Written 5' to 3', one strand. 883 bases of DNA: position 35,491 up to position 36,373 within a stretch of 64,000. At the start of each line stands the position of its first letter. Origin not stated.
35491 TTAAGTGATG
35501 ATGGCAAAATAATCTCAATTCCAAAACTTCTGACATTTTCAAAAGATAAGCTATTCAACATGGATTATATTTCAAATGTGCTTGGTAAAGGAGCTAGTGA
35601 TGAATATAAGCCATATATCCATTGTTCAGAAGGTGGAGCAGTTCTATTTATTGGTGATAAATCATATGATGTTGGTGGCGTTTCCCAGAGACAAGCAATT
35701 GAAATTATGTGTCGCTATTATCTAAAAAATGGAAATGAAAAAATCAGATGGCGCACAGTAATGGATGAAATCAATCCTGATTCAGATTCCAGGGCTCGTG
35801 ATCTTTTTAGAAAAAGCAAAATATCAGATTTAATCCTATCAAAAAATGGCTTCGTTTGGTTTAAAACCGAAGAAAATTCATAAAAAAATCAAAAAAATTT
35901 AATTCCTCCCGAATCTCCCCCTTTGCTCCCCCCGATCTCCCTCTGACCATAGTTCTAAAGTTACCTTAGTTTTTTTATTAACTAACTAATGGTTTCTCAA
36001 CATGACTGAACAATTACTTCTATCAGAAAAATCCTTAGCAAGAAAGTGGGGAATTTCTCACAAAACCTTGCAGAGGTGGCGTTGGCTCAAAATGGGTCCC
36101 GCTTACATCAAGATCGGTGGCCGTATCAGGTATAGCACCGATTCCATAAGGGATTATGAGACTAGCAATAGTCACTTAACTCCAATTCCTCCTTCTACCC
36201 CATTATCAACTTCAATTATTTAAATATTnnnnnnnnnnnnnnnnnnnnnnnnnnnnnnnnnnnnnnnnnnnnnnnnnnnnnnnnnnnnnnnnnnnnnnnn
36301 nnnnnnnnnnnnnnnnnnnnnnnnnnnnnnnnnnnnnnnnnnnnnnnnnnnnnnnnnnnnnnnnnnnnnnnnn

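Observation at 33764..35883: Translationally coupled pair of domain-less genes (392 and 314 aa) in the prophage immunity region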

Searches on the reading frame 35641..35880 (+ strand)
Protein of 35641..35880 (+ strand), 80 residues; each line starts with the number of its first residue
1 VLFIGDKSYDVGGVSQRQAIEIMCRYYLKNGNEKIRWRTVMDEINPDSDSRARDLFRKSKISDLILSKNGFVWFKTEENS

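Call 102: search_solved_structures(query=A6, max_evalue=10)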
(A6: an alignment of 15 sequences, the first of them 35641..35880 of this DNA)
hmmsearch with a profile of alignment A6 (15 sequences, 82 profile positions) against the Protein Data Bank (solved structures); distinct sequences matched with E-value up to 10: 29.
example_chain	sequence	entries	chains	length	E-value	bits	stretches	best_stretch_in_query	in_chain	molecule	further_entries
5xxb_g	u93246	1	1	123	0.049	16.8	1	10-57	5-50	Ribosomal protein uL29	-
7pwg_U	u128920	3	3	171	0.22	14.7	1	21-81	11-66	Ribosomal protein eL22 | 60S ribosomal protein eL22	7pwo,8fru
7tbj_P1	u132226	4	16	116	0.45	13.7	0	4-33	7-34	NUP54 Ferrodoxin-like domain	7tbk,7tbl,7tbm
8uf3_A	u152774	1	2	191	0.74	13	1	14-56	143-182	Cytochrome C4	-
5c2u_A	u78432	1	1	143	0.88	12.8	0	4-30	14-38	Nup54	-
3u62_A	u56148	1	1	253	1.3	12.3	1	37-76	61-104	Shikimate dehydrogenase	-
6a38_C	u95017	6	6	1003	1.3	12.3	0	12-50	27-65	Exportin-1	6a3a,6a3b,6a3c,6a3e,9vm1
4hay_C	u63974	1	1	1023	1.3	12.2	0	12-50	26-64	Exportin-1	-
4haz_C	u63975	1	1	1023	1.3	12.2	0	12-50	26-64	Exportin-1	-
4hb0_C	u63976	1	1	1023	1.3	12.2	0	12-50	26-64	Exportin-1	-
3vyc_A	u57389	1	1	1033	1.3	12.2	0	12-50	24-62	Exportin-1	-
5yst_C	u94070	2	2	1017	1.3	12.2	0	12-50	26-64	Exportin-1,Exportin-1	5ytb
4hax_C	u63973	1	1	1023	1.3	12.2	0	12-50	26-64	Exportin-1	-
5uwt_C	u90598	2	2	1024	1.3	12.2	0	12-50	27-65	Exportin-1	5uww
4hb2_C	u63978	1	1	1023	1.3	12.2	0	12-50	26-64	Exportin-1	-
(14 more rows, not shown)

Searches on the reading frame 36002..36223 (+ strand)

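Call 3: search_protein_families(library=pfam, proteins=[window:36002-36223:+], max_evalue=1)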
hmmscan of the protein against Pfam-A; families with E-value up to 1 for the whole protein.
window:36002-36223:+ (73 aa): 5 families
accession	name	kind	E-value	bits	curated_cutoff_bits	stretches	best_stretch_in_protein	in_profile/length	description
PF12728.13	HTH_17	-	3.1e-07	31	27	1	7-56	2-50/51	Helix-turn-helix domain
PF13384.12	HTH_23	-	0.0031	17.7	24.6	1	7-34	18-47/50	Homeodomain-like domain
PF01527.26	HTH_Tnp_1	-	0.064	13.9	24.1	1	10-27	27-44/75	Transposase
PF17826.7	DUF5588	-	0.15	11.3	30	1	18-68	152-202/362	Family of unknown function (DUF5588)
PF23125.1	Xre-MbcA-ParS_M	-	0.27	11.4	27.8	1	11-28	6-23/51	Antitoxin Xre/MbcA/ParS-like, middle domain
